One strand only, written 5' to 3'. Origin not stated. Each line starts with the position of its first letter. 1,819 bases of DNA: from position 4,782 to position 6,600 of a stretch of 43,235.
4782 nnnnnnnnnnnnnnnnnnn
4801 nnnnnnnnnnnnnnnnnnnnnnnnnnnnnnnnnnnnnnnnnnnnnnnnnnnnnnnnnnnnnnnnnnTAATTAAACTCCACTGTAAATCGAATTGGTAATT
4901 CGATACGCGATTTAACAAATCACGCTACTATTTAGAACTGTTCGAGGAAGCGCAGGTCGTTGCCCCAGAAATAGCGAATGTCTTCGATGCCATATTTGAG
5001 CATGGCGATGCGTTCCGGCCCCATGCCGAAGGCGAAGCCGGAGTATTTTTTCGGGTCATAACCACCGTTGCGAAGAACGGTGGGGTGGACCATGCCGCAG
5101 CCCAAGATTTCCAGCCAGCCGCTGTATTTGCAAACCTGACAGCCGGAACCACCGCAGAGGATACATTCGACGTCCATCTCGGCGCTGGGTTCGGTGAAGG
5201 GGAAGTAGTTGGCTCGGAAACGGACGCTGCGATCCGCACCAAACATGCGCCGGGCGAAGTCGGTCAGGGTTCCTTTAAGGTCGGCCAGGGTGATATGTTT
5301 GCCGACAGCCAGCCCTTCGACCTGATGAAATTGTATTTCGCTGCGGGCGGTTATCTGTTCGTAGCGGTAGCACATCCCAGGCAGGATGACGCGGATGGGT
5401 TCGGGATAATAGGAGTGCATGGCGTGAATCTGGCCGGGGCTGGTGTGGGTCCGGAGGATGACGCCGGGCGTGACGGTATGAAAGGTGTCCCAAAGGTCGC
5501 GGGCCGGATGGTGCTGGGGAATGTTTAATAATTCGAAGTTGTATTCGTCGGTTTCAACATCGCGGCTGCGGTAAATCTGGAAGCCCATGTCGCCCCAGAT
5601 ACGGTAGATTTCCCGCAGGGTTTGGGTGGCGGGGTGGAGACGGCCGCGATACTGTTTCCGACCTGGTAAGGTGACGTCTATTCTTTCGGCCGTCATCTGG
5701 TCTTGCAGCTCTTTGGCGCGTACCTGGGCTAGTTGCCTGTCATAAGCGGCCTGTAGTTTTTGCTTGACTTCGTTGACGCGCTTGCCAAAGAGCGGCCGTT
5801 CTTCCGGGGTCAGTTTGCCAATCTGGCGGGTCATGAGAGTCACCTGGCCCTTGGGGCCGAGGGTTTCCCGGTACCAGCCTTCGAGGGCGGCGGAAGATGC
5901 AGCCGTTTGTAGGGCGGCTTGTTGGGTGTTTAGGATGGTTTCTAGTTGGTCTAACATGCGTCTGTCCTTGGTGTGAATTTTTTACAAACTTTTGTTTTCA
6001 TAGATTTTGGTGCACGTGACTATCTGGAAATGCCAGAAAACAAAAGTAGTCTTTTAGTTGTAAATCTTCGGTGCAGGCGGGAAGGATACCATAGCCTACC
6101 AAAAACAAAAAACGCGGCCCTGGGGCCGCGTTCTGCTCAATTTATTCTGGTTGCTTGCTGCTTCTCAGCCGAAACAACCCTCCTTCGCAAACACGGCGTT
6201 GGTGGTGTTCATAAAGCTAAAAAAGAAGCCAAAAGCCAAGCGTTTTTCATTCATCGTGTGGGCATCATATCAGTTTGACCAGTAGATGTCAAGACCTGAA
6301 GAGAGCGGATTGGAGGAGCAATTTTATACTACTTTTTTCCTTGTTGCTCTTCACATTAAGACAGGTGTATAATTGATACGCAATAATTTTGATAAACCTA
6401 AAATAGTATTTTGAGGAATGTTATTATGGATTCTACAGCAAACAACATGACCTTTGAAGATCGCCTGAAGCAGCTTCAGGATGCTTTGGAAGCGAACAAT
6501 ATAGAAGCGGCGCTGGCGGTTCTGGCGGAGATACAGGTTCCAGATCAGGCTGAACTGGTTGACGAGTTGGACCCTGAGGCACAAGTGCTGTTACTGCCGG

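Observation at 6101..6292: Phe-rich leader ORF plus intrinsic terminator upstream of pheST: candidate ribosome-mediated attenuator outside the enterobacteria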

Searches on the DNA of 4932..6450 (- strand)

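Call 6: search_rna_families(source=window, start=5900, end=6450, threshold=evalue, max_evalue=10, show_alignments=3)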
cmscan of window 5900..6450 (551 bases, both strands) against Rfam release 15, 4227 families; matches with E-value up to 10: 8.
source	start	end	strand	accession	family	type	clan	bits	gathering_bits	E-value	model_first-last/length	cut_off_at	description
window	6079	6132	+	RF02844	RefA9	Gene; antisense;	-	28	49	0.033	1-64/64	no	Enterococcus sRNA A9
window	6105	6255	-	RF01859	Phe_leader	Cis-reg; leader;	-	23.6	55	0.14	1-125/125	no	Phenylalanine leader peptide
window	6097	6131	+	RF02059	STnc50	Gene; sRNA;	-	19.7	55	1.1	39-73/84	no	Salmonella enterica sRNA STnc40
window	6092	6143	+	RF02066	STnc320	Gene; sRNA;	-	19.6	50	0.39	1-55/55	no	Salmonella enterica sRNA STnc320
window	6348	6390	+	RF02580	tsr31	Gene; sRNA;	-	19.1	50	1.7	1-70/70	no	S. aureus tsr31 small RNA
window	6103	6196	-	RF02869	ncS025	Gene; sRNA;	-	19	46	0.59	1-85/85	no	Burkholderia sRNA 25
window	5988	6047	+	RF04187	MIR862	Gene; miRNA;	-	16.3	100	2.3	1-110/110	no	MIR862 microRNA precursor family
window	6316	6378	+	RF00669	mir-96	Gene; miRNA;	-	13.7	65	9.8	1-78/78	no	mir-96 microRNA precursor family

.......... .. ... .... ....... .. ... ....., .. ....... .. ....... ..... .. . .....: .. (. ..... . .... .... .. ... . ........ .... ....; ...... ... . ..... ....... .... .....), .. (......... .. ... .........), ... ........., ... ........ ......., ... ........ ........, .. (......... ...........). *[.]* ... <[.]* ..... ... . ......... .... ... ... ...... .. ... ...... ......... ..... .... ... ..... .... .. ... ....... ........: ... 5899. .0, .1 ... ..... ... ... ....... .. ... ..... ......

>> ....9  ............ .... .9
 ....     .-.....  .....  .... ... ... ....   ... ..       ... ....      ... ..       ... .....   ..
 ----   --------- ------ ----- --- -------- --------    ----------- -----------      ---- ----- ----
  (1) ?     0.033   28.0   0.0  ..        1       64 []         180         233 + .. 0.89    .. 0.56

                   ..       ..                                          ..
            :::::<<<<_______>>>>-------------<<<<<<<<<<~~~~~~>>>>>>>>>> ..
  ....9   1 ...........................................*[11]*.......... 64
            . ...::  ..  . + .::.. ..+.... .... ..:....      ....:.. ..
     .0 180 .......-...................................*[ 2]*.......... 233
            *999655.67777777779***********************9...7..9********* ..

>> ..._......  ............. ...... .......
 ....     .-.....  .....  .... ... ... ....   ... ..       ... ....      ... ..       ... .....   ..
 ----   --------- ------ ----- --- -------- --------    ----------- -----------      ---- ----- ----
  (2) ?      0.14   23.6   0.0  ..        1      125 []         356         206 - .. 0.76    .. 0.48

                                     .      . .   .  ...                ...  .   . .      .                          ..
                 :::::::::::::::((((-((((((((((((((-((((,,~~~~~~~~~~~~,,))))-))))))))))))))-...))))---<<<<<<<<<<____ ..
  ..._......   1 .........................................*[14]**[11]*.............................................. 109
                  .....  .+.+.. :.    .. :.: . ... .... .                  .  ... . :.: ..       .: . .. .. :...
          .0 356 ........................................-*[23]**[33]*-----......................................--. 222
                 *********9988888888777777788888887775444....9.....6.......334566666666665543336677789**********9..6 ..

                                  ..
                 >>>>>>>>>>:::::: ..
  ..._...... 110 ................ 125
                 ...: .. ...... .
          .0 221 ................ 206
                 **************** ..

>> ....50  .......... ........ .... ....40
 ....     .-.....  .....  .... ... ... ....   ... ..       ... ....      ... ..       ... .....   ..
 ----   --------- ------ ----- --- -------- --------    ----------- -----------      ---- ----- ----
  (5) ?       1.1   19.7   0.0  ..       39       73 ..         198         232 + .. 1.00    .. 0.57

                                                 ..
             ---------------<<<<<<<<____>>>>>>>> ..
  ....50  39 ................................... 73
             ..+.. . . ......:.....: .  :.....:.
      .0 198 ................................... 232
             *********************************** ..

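Call 18: search_rna_families(sources=[L032, L042, L043, L046, L047, L050, L051, L056, L058, L060, L040, L045, L062, L064, L072, L076, L002, L004, L011, L027], threshold=gathering)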
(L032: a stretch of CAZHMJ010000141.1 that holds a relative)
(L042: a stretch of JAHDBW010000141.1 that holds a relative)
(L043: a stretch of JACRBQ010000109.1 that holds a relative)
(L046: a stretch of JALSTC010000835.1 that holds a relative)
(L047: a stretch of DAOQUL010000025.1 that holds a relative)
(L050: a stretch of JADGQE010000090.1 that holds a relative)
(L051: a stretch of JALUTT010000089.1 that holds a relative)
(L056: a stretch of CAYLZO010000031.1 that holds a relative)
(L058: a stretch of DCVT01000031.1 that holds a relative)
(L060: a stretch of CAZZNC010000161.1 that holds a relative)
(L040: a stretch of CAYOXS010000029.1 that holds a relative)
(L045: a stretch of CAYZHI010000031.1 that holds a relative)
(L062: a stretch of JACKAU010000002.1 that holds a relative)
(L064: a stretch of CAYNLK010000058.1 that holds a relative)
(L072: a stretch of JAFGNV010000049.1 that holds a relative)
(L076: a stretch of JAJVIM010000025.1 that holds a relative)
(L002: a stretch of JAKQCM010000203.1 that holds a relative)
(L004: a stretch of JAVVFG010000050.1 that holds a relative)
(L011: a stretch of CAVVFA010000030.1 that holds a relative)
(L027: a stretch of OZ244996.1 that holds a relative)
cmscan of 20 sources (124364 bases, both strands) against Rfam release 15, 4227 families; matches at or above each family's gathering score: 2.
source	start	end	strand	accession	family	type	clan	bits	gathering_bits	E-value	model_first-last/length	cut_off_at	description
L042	2633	2860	+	RF00230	T-box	Cis-reg; leader;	-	102.7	93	2.9e-21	1-219/219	no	T-box leader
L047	2681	2966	+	RF00230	T-box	Cis-reg; leader;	-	98.8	93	3e-20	1-219/219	no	T-box leader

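Call 67: search_rna_families(sources=[L032, L043, L046, L051, L056, L058, L060, L061, L063, L065], threshold=evalue, max_evalue=0.001)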
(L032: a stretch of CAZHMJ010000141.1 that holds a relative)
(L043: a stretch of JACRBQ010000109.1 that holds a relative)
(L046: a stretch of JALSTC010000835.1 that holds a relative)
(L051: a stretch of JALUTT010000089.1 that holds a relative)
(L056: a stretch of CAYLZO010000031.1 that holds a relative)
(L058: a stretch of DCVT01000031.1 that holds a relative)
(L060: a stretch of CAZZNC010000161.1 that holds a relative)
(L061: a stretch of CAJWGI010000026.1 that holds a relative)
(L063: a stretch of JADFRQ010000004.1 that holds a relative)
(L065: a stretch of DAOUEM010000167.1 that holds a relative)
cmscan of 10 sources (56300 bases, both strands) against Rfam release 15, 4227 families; matches with E-value up to 0.001: 10.
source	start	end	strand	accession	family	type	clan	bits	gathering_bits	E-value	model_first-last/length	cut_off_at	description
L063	2681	2944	+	RF00230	T-box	Cis-reg; leader;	-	98.2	93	2e-20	1-219/219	no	T-box leader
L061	1764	2035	+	RF00230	T-box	Cis-reg; leader;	-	86.7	93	1.8e-17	1-219/219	no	T-box leader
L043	110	383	+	RF00230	T-box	Cis-reg; leader;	-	86.3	93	2.3e-17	1-219/219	no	T-box leader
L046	185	459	+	RF00230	T-box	Cis-reg; leader;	-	84.4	93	7.1e-17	1-219/219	no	T-box leader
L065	270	606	+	RF00230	T-box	Cis-reg; leader;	-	81.1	93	5e-16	1-219/219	no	T-box leader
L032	2527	2821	+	RF00230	T-box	Cis-reg; leader;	-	78.1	93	3e-15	1-219/219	no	T-box leader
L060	2508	2792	+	RF00230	T-box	Cis-reg; leader;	-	73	93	5.8e-14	1-219/219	no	T-box leader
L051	2527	2819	+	RF00230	T-box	Cis-reg; leader;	-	69.7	93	4.2e-13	1-219/219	no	T-box leader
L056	2658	2961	+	RF00230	T-box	Cis-reg; leader;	-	64.5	93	9.2e-12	1-219/219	no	T-box leader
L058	2693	2952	+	RF00230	T-box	Cis-reg; leader;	-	63.7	93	1.5e-11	1-219/219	no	T-box leader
